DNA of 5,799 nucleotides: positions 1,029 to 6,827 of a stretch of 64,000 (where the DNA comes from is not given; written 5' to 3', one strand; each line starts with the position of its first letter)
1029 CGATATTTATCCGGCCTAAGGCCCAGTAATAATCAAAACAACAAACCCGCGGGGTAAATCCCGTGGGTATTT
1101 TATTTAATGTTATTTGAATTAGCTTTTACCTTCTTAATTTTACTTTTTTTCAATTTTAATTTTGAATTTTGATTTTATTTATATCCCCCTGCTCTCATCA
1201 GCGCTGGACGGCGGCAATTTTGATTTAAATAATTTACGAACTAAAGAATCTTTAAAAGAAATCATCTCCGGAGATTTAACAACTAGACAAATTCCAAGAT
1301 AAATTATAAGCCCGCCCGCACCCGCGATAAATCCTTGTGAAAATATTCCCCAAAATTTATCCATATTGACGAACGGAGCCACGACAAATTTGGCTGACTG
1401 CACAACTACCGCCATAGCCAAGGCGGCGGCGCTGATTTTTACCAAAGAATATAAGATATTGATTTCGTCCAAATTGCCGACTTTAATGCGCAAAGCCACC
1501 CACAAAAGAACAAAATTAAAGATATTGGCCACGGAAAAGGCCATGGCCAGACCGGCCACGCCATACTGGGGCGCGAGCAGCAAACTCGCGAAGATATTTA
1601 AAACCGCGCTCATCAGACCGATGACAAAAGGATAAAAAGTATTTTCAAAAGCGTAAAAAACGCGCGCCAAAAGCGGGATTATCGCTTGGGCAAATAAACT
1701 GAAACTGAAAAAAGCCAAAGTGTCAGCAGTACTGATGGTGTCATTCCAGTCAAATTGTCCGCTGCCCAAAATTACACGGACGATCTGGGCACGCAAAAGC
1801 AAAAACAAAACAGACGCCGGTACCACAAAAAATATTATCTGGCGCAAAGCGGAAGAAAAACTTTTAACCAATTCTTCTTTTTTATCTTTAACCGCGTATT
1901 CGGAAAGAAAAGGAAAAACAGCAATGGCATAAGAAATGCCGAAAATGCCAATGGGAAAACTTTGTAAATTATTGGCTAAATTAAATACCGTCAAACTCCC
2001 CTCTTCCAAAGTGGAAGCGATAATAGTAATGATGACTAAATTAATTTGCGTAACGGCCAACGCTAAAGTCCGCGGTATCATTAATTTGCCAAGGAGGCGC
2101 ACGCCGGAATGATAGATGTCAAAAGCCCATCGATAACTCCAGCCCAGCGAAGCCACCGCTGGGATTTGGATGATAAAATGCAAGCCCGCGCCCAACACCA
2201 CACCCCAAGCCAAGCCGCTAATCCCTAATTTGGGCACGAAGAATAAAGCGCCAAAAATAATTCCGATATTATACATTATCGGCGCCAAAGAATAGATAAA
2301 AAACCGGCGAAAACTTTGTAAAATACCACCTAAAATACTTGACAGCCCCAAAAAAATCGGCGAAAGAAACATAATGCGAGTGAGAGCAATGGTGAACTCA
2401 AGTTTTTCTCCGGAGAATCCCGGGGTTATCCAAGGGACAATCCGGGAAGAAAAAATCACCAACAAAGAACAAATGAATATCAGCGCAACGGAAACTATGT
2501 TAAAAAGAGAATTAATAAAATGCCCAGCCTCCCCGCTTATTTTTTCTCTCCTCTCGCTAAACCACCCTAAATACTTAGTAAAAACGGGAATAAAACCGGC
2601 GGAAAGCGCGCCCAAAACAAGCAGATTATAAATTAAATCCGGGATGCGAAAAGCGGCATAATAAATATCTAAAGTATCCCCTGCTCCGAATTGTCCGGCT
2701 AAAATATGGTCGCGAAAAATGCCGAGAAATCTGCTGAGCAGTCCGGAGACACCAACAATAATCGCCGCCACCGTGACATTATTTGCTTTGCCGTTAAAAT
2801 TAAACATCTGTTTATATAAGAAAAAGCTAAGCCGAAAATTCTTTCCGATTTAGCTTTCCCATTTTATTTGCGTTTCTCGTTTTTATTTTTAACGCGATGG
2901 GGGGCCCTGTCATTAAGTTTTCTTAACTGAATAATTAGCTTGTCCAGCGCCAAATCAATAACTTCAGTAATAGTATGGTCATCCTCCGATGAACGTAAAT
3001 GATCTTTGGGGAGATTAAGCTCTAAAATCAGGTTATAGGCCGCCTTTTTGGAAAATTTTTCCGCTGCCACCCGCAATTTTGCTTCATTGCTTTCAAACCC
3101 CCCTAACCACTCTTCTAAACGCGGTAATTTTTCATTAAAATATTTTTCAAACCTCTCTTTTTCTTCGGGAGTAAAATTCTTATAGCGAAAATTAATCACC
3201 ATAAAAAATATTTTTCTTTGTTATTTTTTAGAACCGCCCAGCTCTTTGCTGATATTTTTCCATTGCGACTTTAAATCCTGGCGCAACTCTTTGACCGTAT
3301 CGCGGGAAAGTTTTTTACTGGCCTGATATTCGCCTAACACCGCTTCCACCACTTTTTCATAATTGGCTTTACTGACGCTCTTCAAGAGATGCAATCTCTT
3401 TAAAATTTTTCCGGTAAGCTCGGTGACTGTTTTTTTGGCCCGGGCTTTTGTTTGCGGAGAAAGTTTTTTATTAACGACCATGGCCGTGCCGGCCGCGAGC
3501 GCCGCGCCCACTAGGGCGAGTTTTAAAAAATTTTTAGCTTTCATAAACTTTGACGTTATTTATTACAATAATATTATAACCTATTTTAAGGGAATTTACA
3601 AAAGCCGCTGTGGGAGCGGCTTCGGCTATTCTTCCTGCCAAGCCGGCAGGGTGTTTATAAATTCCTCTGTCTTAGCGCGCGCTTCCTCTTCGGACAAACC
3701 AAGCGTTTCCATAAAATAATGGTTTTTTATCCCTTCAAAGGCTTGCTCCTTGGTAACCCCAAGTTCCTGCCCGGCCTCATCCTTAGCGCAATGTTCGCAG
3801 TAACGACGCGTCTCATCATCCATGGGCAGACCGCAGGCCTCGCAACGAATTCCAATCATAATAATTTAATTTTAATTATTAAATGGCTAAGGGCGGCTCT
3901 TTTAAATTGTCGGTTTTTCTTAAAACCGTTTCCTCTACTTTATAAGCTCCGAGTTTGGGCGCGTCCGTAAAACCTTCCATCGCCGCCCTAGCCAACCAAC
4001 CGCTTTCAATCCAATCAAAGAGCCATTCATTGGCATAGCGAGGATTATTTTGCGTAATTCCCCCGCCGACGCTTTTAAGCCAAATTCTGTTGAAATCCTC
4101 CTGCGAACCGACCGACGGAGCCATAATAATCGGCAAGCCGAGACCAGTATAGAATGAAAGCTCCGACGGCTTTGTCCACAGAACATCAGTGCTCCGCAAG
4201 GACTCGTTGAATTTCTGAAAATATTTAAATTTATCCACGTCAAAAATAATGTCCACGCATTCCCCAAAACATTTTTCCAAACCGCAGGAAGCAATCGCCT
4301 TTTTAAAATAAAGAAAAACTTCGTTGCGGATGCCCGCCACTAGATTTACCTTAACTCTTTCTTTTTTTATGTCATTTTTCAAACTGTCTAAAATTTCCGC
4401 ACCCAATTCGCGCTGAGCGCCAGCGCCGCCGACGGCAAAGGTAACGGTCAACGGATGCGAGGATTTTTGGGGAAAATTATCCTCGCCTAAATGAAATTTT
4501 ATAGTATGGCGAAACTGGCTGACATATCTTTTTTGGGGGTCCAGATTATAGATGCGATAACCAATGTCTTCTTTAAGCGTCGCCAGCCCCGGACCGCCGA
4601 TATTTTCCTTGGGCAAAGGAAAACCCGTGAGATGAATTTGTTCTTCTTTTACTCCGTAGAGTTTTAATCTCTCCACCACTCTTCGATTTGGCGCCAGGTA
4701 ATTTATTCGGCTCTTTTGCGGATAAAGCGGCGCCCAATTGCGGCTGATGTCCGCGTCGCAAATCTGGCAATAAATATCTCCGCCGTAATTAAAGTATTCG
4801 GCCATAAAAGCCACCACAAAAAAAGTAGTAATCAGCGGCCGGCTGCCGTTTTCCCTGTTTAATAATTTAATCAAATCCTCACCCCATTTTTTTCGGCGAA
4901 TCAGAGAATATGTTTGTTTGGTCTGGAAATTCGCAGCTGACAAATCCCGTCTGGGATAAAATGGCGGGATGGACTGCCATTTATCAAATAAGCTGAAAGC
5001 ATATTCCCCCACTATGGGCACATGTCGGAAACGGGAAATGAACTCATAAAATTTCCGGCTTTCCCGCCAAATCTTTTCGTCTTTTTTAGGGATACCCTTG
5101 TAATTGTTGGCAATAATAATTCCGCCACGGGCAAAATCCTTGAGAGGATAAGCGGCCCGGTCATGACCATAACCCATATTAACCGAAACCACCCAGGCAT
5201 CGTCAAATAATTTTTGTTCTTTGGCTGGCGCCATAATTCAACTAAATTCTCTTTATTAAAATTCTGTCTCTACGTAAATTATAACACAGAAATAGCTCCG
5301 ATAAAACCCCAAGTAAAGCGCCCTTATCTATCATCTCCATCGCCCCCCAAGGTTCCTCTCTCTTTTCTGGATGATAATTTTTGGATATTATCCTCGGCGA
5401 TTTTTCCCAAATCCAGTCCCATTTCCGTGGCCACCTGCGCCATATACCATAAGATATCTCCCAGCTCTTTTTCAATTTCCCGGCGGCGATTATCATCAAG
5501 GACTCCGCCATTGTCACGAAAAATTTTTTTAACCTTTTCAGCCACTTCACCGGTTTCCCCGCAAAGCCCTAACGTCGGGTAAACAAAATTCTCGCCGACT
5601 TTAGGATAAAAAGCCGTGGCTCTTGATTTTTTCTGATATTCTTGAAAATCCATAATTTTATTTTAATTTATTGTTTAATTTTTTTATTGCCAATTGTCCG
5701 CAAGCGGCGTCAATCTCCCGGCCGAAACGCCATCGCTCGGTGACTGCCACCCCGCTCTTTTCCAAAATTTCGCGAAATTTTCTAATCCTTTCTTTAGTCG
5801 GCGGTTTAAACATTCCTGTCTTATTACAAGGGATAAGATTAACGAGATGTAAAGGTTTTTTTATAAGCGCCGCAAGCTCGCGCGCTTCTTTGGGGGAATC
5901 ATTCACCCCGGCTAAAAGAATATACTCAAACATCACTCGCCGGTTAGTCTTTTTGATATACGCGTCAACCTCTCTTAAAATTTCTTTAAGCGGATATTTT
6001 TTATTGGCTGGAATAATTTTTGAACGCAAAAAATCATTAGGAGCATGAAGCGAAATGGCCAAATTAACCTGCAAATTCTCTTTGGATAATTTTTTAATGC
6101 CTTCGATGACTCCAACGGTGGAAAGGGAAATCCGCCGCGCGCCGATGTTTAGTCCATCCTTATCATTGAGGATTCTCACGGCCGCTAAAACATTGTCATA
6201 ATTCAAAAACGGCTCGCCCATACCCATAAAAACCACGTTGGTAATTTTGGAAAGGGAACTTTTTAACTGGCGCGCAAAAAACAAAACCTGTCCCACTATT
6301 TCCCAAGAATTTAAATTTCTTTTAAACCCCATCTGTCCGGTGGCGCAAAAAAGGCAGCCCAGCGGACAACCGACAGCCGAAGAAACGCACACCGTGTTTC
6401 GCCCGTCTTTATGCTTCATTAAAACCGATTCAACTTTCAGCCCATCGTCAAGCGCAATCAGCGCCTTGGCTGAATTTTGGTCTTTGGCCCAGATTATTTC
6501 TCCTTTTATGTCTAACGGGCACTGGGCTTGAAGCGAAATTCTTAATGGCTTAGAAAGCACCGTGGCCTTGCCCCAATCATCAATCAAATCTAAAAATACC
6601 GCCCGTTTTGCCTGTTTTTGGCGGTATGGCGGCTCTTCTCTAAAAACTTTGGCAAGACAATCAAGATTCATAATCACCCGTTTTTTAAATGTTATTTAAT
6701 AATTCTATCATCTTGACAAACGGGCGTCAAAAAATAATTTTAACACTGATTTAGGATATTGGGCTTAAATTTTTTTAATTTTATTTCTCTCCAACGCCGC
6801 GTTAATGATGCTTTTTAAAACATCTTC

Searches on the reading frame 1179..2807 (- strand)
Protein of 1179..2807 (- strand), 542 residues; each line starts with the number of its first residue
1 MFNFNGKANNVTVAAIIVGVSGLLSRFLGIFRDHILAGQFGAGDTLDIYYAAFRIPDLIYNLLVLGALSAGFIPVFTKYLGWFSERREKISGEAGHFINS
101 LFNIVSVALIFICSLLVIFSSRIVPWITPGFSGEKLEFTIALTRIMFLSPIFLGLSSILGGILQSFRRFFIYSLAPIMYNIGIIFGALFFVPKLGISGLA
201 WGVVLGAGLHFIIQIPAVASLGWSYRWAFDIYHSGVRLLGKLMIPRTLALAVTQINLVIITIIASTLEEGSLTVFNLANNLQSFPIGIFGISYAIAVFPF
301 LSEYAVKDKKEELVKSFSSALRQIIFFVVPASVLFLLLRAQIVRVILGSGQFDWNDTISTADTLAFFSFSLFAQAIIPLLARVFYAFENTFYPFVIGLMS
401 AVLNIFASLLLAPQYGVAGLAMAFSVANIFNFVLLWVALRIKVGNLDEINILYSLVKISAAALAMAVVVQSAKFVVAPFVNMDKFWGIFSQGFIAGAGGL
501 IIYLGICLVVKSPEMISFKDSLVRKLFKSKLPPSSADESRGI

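Call 65: search_protein_families(library=pfam, proteins=[window:1179-2807:-], max_evalue=0.000001)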
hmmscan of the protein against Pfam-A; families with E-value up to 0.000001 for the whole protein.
window:1179-2807:- (542 aa): 2 families
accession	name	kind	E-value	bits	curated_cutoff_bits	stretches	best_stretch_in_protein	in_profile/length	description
PF03023.19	MurJ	-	2.8e-96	323.3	27.4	1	37-487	2-448/451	Lipid II flippase MurJ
PF13440.11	Polysacc_synt_3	-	1.8e-10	41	23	1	108-349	57-286/293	Polysaccharide biosynthesis protein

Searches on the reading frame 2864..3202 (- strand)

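Call 65: search_protein_families(library=pfam, proteins=[window:2864-3202:-], max_evalue=0.000001)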
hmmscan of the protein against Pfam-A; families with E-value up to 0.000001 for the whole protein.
window:2864-3202:- (112 aa): 1 family
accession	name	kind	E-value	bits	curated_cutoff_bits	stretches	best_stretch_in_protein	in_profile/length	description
PF02482.25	Ribosomal_S30AE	-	1.1e-08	36.1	23.7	1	3-99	1-86/88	Sigma 54 modulation protein / S30EA ribosomal protein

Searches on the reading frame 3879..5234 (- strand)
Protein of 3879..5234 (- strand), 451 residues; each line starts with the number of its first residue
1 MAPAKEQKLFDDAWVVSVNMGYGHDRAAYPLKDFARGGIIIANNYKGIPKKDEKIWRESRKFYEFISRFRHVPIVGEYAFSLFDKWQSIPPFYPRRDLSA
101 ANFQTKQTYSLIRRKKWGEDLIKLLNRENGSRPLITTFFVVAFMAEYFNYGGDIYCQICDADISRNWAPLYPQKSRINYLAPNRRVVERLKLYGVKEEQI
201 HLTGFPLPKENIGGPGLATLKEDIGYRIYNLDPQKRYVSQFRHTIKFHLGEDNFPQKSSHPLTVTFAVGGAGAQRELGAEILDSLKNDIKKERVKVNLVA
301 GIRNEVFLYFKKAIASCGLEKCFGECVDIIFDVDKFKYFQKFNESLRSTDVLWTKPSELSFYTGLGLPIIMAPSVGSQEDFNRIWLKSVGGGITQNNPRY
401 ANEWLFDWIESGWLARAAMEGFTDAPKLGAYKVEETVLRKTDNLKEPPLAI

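Call 65: search_protein_families(library=pfam, proteins=[window:3879-5234:-], max_evalue=0.000001)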
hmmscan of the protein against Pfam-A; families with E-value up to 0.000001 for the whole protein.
window:3879-5234:- (451 aa): 1 family
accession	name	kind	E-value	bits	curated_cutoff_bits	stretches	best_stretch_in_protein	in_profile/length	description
PF22053.2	DUF6938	-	1.1e-13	51.8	27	0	327-393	123-186/236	Domain of unknown function (DUF6938)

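Call 68: search_protein_families(library=ncbifam, proteins=[window:3879-5234:-], max_evalue=0.001)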
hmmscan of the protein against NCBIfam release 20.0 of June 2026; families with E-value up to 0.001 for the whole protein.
window:3879-5234:- (451 aa): 1 family
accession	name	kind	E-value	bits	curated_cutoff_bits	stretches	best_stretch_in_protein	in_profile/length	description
NF010135.0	PRK13609.1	equivalog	5.4e-06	25.6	500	0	100-236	76-203/388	diglucosyl diacylglycerol synthase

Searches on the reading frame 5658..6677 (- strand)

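Call 65: search_protein_families(library=pfam, proteins=[window:5658-6677:-], max_evalue=0.000001)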
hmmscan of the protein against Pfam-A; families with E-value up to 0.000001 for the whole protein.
window:5658-6677:- (339 aa): 1 family
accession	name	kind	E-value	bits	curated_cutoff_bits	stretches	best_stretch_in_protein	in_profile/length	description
PF04055.27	Radical_SAM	-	4.9e-16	59.8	29.5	1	100-268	3-165/166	Radical SAM superfamily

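Call 68: search_protein_families(library=ncbifam, proteins=[window:5658-6677:-], max_evalue=0.001)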
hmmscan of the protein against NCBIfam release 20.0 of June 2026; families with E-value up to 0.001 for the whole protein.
window:5658-6677:- (339 aa): 13 families
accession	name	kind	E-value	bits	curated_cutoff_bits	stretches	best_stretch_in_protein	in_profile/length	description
TIGR00048.1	rRNA_mod_RlmN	equivalog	5.6e-103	344.6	290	1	4-337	13-350/355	dual-specificity RNA methyltransferase RlmN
NF011031.0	PRK14461.1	equivalog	3.6e-94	315.8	601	1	14-332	26-364/372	ribosomal RNA large subunit methyltransferase N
NF011024.0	PRK14453.1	equivalog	1.3e-85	287.7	468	1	14-333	19-344/348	23S rRNA (adenine(2503)-C(8))-methyltransferase Cfr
NF000424.4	CfrAB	exception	1.8e-85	287.3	530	1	14-330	15-337/338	Cfr family 23S rRNA (adenine(2503)-C(8))-methyltransferase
TIGR04432.1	rSAM_Cfr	equivalog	4.5e-84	282.6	550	1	14-330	17-339/341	Cfr family 23S rRNA (adenine(2503)-C(8))-methyltransferase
NF008396.0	PRK11194.1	equivalog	2.8e-74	250.2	633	1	15-330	32-354/379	dual-specificity RNA methyltransferase RlmN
NF011040.0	PRK14470.1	equivalog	6.8e-66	223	441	1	69-333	72-335/338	ribosomal RNA large subunit methyltransferase N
NF011034.0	PRK14464.1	equivalog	1e-59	202.1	422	1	64-335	70-332/348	RNA methyltransferase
TIGR02493.1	PFLA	equivalog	8.7e-06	25.3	231.75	1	91-291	12-204/235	pyruvate formate-lyase-activating protein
TIGR04100.1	rSAM_pair_X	hypoth_equivalog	3e-05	23.7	262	1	103-254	17-170/197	TIGR04100 family radical SAM protein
TIGR03974.1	rSAM_six_Cys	equivalog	3.1e-05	23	425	1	71-192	73-195/451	thioether cross-link-forming SCIFF peptide maturase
TIGR04317.1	W_rSAM_matur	equivalog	0.00028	20.1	380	1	98-287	8-190/349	tungsten cofactor oxidoreductase radical SAM maturase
TIGR04038.1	tatD_link_rSAM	subfamily_domain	0.00053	19.8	129.7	1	103-243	17-159/192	TatD family nuclease-associated radical SAM protein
